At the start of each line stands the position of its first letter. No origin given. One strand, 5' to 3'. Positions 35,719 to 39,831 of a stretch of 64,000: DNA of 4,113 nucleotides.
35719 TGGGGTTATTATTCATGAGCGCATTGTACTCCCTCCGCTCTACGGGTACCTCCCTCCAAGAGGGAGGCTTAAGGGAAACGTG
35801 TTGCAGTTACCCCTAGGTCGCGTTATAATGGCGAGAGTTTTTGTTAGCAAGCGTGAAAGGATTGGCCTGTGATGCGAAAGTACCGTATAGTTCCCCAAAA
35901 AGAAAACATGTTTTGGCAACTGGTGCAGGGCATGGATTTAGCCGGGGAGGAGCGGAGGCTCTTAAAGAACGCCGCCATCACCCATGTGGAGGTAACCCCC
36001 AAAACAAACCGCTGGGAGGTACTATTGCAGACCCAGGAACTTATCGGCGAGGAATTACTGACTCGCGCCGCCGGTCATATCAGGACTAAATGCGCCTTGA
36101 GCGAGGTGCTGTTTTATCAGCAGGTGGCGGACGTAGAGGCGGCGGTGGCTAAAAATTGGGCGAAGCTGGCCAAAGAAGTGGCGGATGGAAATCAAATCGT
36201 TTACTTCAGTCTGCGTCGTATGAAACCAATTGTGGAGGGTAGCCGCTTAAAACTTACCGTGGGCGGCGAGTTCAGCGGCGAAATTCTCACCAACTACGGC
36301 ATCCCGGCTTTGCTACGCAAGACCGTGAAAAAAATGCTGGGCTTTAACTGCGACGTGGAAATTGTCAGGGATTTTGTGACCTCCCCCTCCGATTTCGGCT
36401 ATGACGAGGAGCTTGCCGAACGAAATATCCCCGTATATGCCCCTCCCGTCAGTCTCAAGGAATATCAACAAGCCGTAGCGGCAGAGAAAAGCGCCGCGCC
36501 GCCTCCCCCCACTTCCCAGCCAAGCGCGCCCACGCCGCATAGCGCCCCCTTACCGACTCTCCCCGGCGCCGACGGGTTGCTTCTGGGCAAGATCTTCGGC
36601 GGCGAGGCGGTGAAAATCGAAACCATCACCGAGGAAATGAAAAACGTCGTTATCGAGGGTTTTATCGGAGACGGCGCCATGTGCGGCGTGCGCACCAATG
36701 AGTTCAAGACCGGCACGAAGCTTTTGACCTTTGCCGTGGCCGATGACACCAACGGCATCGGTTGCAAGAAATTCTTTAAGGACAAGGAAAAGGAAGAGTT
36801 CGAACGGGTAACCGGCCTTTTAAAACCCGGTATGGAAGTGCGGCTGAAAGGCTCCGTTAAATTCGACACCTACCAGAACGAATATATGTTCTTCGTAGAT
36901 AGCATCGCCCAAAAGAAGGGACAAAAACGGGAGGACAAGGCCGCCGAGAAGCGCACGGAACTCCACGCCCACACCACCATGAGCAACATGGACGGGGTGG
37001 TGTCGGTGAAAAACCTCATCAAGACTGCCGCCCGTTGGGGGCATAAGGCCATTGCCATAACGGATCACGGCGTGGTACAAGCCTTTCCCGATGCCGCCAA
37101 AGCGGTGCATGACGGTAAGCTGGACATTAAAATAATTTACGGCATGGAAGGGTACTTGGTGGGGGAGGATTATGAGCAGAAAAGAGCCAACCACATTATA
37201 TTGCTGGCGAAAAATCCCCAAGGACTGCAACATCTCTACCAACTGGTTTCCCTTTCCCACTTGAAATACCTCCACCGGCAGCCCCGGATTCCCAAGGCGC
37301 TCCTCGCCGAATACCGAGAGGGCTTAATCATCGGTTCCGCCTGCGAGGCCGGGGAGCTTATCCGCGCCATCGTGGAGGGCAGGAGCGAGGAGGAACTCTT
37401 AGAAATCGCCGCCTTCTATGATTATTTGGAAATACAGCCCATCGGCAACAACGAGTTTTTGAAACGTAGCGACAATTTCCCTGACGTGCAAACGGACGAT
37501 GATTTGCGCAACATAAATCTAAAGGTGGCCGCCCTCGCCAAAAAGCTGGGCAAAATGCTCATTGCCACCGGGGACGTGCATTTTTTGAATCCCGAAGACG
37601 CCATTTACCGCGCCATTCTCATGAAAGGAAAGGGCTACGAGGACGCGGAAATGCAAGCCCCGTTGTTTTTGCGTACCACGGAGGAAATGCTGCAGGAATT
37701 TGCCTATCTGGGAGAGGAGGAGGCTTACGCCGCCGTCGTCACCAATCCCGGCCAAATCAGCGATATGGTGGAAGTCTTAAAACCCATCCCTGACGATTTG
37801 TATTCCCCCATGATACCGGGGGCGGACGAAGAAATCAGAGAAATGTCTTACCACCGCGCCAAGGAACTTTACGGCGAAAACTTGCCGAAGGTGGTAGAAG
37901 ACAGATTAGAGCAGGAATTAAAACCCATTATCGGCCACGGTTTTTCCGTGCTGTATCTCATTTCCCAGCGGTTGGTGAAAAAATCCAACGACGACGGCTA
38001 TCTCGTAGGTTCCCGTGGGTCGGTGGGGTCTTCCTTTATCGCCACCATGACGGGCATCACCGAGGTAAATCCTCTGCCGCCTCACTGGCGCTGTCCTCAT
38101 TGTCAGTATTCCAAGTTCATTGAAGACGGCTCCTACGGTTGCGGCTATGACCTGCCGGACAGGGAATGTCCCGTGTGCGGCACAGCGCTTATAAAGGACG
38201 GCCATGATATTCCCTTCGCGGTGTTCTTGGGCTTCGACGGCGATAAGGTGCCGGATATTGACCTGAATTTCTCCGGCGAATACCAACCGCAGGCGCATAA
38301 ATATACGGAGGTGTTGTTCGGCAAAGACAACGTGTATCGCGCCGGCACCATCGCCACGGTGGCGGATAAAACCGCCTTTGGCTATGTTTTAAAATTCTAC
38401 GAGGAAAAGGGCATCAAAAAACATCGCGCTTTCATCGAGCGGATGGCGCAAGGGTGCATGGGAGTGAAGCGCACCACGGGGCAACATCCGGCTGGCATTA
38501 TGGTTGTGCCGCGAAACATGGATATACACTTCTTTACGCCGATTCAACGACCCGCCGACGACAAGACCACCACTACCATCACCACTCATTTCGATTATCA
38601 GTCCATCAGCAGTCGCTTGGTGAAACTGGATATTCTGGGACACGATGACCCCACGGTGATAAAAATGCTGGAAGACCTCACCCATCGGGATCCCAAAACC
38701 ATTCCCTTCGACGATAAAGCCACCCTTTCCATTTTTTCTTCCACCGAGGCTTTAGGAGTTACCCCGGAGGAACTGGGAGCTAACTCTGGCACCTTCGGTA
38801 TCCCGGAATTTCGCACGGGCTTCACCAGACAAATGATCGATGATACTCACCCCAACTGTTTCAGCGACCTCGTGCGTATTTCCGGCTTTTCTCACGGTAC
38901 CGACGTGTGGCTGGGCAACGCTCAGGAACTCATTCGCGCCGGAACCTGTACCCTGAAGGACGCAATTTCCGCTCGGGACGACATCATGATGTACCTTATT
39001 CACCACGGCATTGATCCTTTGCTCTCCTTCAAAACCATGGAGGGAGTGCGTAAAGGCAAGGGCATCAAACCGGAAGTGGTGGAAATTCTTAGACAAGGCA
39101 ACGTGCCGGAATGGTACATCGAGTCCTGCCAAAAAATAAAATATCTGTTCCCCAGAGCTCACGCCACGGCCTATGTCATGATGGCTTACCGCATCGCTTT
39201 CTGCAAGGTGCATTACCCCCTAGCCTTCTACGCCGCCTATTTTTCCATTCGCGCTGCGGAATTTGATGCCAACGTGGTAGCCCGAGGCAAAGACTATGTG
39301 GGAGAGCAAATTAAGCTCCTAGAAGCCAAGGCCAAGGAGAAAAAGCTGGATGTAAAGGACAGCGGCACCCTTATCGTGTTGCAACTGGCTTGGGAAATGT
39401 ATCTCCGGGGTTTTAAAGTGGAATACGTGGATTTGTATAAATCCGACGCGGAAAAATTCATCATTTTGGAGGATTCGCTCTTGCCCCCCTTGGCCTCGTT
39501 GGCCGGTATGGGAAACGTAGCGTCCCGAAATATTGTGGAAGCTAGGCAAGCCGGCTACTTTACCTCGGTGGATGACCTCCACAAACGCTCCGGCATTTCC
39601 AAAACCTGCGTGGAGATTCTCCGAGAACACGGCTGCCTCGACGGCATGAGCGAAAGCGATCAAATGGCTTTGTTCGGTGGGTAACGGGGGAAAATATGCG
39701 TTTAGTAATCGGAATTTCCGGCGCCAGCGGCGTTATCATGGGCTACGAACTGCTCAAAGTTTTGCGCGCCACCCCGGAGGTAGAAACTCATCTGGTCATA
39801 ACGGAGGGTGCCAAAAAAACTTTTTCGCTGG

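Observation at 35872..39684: PolC-type replicase that naturally lacks the proofreading exonuclease domain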

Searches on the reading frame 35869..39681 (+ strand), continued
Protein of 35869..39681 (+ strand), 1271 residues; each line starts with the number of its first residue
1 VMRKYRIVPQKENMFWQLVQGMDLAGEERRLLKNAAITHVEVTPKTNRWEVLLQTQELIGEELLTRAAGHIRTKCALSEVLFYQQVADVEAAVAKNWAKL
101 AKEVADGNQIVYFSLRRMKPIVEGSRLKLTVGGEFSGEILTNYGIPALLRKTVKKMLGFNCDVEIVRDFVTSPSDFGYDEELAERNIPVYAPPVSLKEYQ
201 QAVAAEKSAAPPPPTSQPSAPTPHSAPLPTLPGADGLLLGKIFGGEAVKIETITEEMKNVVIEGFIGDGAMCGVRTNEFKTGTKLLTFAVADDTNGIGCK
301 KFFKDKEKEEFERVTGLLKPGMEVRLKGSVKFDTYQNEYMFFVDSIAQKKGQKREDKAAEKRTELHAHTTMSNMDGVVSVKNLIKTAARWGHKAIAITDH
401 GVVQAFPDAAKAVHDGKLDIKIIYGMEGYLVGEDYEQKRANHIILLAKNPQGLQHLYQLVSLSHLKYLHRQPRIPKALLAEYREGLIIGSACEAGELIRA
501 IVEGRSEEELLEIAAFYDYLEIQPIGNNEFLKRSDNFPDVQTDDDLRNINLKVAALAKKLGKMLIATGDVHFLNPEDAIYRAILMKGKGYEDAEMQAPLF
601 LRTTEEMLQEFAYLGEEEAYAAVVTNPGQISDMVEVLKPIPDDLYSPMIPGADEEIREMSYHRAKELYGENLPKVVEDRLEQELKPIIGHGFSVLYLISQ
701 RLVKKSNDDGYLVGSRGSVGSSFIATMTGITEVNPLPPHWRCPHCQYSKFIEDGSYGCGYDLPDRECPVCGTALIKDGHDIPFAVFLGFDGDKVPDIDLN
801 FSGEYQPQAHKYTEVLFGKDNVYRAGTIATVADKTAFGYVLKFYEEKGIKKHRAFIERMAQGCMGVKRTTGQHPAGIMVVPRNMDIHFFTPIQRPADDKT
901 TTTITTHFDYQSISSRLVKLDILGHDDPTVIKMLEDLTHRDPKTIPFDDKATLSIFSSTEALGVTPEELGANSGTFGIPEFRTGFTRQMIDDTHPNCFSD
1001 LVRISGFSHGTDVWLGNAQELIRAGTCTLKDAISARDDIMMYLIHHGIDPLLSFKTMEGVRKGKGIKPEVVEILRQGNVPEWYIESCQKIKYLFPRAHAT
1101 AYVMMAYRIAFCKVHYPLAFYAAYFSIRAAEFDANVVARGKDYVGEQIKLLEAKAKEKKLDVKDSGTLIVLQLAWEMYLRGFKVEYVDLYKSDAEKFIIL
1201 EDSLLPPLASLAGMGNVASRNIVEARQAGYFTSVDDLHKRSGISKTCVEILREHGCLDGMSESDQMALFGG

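Call 13: find_related_loci(query=window:35869-39681:+, collection=genome_contigs, flank=1500)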
Query window:35869-39681:+ (1271 aa) in genome_contigs; peptide patterns used: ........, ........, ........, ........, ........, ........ (x = any residue, [..] = any of these).
223 stretches matched a pattern; 201 encode a relative of the query (tblastn E <= 1e-3); the best 80 are kept; 80 distinct loci.
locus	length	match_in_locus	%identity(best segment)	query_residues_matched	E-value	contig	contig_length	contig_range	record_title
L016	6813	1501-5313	76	2-1269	0e+0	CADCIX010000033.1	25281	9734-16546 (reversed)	MAG: uncultured Veillonellaceae bacterium isolate RUG14684 genome assembly, contig: RUG14684_asm_33, whole genome shotgu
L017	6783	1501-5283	76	2-1269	0e+0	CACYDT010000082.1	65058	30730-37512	MAG: uncultured Veillonellaceae bacterium isolate RUG11858 genome assembly, contig: RUG11858_asm_82, whole genome shotgu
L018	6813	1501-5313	76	2-1269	0e+0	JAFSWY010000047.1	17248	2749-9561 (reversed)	MAG: Selenomonadaceae bacterium isolate RGIG3549 Goat_Rumen.Co__c244105, whole genome shotgun sequence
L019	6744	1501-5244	74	2-1269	0e+0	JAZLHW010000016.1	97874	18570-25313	MAG: Selenomonadaceae bacterium isolate T1900044980_TA20190042.MAGScoT_cleanbin_000005 SGB_4111_k141_558610, whole genom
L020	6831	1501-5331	71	2-1269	0e+0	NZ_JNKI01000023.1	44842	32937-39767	Selenomonas sp. ND2010 T504DRAFT_scaffold00021.21_C, whole genome shotgun sequence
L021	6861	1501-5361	71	1-1269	0e+0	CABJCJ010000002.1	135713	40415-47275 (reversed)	Veillonellaceae bacterium SB90 isolate MGYG-HGUT-00182 genome assembly, contig: AF21-1AC.Scaf2, whole genome shotgun seq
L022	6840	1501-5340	71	1-1269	0e+0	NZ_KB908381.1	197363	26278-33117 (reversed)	Selenomonas bovis DSM 23594 F599DRAFT_scaffold00003.3, whole genome shotgun sequence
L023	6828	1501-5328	71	2-1269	0e+0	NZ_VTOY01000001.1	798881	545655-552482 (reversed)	Selenomonas ruminis strain mPRGC5 1, whole genome shotgun sequence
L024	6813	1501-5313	71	2-1269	0e+0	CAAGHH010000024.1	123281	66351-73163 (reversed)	MAG TPA_asm: Selenomonadales bacterium, isolate HGM14095, WGS project CAAGHH010000000 data, contig: SRS476269_74_k119_20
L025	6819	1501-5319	70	2-1269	0e+0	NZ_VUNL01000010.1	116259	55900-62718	Selenomonas montiformis strain WCA-380-WT-3B3 seq10, whole genome shotgun sequence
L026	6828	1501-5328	70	2-1270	0e+0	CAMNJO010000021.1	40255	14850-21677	MAG: Selenomonas ruminantium isolate SRR1267595_bin.75_metaWRAP_v1.3_MAG genome assembly, contig: NODE.1213_length_40255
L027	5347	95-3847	72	1-1269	0e+0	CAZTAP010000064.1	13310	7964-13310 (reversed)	MAG TPA_asm: uncultured Selenomonadaceae bacterium isolate binchicken_co41_280 genome assembly, contig: NODE_3479_length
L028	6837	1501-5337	70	2-1269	0e+0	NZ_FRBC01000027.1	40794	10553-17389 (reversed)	Selenomonas ruminantium strain HD4, whole genome shotgun sequence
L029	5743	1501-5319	72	2-1270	0e+0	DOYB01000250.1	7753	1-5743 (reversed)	MAG TPA_asm: Selenomonas sp. isolate UBA9786 contig_171061, whole genome shotgun sequence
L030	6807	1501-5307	71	2-1269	0e+0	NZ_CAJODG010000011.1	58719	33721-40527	Selenomonas sp. AE3005 isolate Sheep_1_mag_33, whole genome shotgun sequence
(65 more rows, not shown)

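Call 57: search_protein_representatives(protein=window:36574-39681:+)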
Query: 1036 residues. Proteins with E-value up to 0.001 (for the whole library): 17072; up to 1e-10: 9875; up to 1e-30: 2253. The best 150 are listed.
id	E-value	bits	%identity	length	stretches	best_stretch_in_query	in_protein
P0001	0.0e+00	1280.3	57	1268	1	3-1035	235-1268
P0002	0.0e+00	1271.9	57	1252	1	11-1032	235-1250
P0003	0.0e+00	1207.4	54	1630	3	196-1035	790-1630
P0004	0.0e+00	1158.6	56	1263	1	4-1034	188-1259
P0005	0.0e+00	1137.1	52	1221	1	4-1034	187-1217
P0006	0.0e+00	1116.5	51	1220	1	2-1034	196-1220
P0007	0.0e+00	1112.3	59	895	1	114-972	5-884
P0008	0.0e+00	1103.9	50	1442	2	204-1034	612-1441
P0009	0.0e+00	1089.5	52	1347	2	190-1033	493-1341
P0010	0.0e+00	1084.9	53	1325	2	205-1035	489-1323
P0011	0.0e+00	1083.4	53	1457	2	205-1034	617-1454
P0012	0.0e+00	1077.5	50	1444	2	197-1034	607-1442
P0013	0.0e+00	1077.1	51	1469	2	186-1034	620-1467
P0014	0.0e+00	1062.3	52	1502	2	202-1034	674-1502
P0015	0.0e+00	1057.7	51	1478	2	205-1034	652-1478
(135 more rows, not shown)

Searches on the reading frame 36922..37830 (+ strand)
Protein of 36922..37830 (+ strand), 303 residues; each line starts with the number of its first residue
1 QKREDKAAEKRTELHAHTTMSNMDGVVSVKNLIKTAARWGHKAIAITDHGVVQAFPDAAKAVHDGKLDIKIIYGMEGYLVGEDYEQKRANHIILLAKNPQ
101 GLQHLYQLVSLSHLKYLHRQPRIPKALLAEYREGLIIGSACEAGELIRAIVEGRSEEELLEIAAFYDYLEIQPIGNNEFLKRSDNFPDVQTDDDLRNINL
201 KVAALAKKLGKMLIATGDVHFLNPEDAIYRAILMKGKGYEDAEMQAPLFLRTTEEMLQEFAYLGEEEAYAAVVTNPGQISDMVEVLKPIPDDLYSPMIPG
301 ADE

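Call 21: search_solved_structures(query=window:36922-37830:+, show_alignments=5, max_evalue=0.001)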
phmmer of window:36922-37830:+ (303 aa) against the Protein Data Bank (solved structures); distinct sequences matched with E-value up to 0.001: 14.
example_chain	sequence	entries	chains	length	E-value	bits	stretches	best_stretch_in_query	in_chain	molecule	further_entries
3f2b_A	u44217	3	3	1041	1.9e-72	247.5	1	3-303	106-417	DNA-directed DNA polymerase III alpha chain | GEOBACILLUS KAUSTOPHILUS DNA POLC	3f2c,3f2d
9qpc_A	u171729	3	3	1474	4.3e-66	226.7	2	80-302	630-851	DNA polymerase III PolC-type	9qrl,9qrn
2hpi_A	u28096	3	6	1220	2.2e-17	66.9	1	11-292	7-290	DNA polymerase III alpha subunit | DNA polymerase III subunit alpha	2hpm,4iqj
3e0d_A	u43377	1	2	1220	5.4e-16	62.3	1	11-292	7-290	DNA polymerase III subunit alpha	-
4jom_A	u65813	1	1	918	1.5e-13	54.3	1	12-267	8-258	DNA polymerase III subunit alpha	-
5lew_A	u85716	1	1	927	4.2e-12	49.5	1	13-227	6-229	DNA polymerase III subunit alpha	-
7pu7_A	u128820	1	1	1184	4.6e-12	49.4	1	10-227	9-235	DNA polymerase III subunit alpha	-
4gx8_A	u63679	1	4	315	7.7e-11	45.4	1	12-266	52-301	DNA polymerase III subunit epsilon,DNA polymerase III subunit alpha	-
4gx9_A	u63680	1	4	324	8.5e-11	45.2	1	12-266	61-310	DNA polymerase III subunit epsilon,DNA polymerase III subunit alpha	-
2hnh_A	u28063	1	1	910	4e-10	43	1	12-267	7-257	DNA polymerase III alpha subunit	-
2hqa_A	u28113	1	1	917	4e-10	43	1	12-267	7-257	DNA polymerase III alpha subunit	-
5m1s_A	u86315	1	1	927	4.1e-10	43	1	12-267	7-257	DNA polymerase III subunit alpha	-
5fku_A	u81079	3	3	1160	6e-10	42.5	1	12-267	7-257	DNA POLYMERASE III SUBUNIT ALPHA | DNA POLYMERASE III ALPHA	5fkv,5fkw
9etk_A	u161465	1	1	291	4.4e-05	26.5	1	11-136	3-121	Metal-dependent phosphoesterases (PHP family)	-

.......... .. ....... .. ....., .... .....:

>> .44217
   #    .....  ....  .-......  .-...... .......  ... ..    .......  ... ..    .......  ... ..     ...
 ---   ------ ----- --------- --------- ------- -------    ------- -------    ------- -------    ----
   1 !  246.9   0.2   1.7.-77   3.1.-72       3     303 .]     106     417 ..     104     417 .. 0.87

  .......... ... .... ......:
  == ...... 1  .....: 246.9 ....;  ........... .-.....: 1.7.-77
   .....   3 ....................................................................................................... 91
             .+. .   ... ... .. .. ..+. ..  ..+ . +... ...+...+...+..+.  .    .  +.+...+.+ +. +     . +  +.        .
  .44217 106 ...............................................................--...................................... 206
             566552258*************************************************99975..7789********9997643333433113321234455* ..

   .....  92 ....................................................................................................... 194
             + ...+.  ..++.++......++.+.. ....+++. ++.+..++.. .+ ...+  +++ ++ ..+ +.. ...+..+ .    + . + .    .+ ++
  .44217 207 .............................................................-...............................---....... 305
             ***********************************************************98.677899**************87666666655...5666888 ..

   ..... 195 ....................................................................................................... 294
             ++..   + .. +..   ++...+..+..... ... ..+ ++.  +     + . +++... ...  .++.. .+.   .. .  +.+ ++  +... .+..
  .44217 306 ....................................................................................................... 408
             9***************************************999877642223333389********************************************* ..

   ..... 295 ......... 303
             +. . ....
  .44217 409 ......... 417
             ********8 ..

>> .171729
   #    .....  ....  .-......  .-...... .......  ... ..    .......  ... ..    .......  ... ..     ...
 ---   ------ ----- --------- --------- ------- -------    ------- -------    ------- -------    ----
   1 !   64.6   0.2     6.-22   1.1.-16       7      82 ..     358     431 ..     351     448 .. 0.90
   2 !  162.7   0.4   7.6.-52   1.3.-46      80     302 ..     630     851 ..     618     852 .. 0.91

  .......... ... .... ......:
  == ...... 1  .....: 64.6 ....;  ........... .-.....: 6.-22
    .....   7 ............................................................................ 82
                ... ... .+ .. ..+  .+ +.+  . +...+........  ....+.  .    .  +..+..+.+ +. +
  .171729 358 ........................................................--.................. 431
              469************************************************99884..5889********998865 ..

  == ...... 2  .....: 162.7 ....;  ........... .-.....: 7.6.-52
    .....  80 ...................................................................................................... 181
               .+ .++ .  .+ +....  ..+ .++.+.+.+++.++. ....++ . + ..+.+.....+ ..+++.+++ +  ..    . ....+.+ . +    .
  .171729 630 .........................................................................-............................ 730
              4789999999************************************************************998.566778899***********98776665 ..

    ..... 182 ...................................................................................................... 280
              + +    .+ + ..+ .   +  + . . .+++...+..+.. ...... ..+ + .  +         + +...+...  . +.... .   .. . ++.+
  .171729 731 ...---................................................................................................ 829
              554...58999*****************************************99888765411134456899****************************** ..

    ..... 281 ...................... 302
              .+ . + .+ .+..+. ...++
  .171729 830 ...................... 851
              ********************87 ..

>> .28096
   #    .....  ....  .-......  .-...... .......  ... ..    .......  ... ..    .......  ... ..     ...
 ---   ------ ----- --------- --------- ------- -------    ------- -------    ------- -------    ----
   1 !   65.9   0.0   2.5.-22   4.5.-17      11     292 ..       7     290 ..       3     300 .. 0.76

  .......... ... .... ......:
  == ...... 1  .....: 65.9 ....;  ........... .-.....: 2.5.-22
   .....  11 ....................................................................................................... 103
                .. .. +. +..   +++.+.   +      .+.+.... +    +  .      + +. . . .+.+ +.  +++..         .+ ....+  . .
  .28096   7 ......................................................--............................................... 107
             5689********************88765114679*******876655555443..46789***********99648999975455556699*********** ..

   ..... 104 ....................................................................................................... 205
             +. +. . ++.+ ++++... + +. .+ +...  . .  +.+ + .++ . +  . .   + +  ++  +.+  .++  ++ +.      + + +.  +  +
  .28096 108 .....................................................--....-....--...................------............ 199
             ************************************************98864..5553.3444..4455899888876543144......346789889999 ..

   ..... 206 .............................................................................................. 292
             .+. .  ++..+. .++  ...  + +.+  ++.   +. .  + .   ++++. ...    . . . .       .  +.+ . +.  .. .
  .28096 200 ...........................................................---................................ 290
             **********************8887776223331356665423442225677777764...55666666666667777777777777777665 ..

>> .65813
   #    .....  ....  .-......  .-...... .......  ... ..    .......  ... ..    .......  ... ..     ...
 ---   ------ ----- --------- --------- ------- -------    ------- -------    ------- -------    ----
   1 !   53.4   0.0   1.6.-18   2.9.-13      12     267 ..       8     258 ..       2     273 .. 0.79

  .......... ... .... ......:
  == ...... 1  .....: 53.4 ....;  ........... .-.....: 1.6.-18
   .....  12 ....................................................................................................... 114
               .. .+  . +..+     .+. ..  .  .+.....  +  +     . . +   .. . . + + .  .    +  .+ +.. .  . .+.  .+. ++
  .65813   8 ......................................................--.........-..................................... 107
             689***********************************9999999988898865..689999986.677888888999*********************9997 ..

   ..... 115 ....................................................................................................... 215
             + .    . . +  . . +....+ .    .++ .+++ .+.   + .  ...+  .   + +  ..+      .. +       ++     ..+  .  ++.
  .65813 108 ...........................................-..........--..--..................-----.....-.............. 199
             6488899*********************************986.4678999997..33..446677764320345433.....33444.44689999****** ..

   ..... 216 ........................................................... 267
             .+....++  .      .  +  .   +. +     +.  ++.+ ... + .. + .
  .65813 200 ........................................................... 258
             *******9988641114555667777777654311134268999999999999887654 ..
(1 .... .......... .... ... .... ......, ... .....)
